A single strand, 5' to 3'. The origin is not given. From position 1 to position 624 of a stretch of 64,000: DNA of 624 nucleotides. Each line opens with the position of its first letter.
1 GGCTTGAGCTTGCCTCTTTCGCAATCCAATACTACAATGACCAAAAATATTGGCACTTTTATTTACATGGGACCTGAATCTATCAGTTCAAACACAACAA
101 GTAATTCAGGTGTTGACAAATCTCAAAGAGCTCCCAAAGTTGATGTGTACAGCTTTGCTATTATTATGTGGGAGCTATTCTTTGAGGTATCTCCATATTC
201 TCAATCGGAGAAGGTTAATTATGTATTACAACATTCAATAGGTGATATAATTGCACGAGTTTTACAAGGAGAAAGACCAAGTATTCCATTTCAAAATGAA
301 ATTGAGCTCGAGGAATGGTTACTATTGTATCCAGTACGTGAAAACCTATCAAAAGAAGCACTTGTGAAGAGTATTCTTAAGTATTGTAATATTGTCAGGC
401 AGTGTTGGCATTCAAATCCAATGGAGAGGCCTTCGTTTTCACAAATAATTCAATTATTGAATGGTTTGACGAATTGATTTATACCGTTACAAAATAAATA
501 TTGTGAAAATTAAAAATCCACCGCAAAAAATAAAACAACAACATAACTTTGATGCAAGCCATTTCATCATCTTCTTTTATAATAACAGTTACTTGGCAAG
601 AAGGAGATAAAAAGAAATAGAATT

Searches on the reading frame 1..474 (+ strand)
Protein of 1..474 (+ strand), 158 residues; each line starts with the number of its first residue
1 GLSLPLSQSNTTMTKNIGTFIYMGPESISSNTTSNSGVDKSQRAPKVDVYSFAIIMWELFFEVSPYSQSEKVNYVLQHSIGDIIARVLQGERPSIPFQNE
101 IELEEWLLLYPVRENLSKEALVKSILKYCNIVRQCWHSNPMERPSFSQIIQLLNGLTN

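Call 10: search_protein_families(library=pfam, max_evalue=1, proteins=[window:1-474:+])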
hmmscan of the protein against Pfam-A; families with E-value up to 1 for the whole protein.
seq(158 aa): 2 families
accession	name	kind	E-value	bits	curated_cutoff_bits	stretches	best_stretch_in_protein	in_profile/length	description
PF00069.31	Pkinase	-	4.8e-12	46.3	31.7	1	6-151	148-259/263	Protein kinase domain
PF07714.23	PK_Tyr_Ser-Thr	-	6.5e-10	39.2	23.1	1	11-153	159-258/258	Protein tyrosine and serine/threonine kinase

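Call 56: search_solved_structures(query=window:1-474:+, max_evalue=0.001, show_alignments=1)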
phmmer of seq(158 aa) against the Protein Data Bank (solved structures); distinct sequences matched with E-value up to 0.001: 251 (the best 60 are shown).
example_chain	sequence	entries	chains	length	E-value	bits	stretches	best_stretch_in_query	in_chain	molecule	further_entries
6lba_A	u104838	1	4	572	6.9e-08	35.6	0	129-154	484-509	Protein kinase family protein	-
6ka4_A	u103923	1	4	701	1e-07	35.1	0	129-154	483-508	F22L4.1 protein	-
9mzy_A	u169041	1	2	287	1.3e-07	34.8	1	9-69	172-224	Receptor-interacting serine/threonine-protein kinase 1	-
9mzz_A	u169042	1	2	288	1.3e-07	34.7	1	9-69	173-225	Receptor-interacting serine/threonine-protein kinase 1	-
9mzx_A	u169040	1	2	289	1.3e-07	34.7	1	9-69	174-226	Receptor-interacting serine/threonine-protein kinase 1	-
24ib_A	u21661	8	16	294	1.4e-07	34.6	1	9-69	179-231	Receptor-interacting serine/threonine-protein kinase 1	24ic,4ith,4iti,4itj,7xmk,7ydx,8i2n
6nyh_A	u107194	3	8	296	1.4e-07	34.6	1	9-69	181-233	Receptor-interacting serine/threonine-protein kinase 1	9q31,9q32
7fcz_A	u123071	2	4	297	1.5e-07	34.6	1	9-69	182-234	Receptor-interacting serine/threonine-protein kinase 1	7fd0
9hy8_A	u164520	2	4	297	1.5e-07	34.6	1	9-69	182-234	Receptor-interacting serine/threonine-protein kinase 1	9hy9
6c4d_A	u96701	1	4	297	1.5e-07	34.6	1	9-69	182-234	Receptor-interacting serine/threonine-protein kinase 1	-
5hx6_A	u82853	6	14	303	1.5e-07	34.5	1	9-69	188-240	Receptor-interacting serine/threonine-protein kinase 1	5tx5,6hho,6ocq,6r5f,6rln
6c3e_A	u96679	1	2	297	1.6e-07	34.5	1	9-69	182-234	Receptor-interacting serine/threonine-protein kinase 1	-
6nw2_A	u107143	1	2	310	1.7e-07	34.4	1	9-69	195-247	Receptor-interacting serine/threonine-protein kinase 1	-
9gtg_A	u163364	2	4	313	1.7e-07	34.4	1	9-69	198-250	Receptor-interacting serine/threonine-protein kinase 1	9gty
4neu_A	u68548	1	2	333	2.8e-07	33.7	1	9-68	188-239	Receptor-interacting serine/threonine-protein kinase 1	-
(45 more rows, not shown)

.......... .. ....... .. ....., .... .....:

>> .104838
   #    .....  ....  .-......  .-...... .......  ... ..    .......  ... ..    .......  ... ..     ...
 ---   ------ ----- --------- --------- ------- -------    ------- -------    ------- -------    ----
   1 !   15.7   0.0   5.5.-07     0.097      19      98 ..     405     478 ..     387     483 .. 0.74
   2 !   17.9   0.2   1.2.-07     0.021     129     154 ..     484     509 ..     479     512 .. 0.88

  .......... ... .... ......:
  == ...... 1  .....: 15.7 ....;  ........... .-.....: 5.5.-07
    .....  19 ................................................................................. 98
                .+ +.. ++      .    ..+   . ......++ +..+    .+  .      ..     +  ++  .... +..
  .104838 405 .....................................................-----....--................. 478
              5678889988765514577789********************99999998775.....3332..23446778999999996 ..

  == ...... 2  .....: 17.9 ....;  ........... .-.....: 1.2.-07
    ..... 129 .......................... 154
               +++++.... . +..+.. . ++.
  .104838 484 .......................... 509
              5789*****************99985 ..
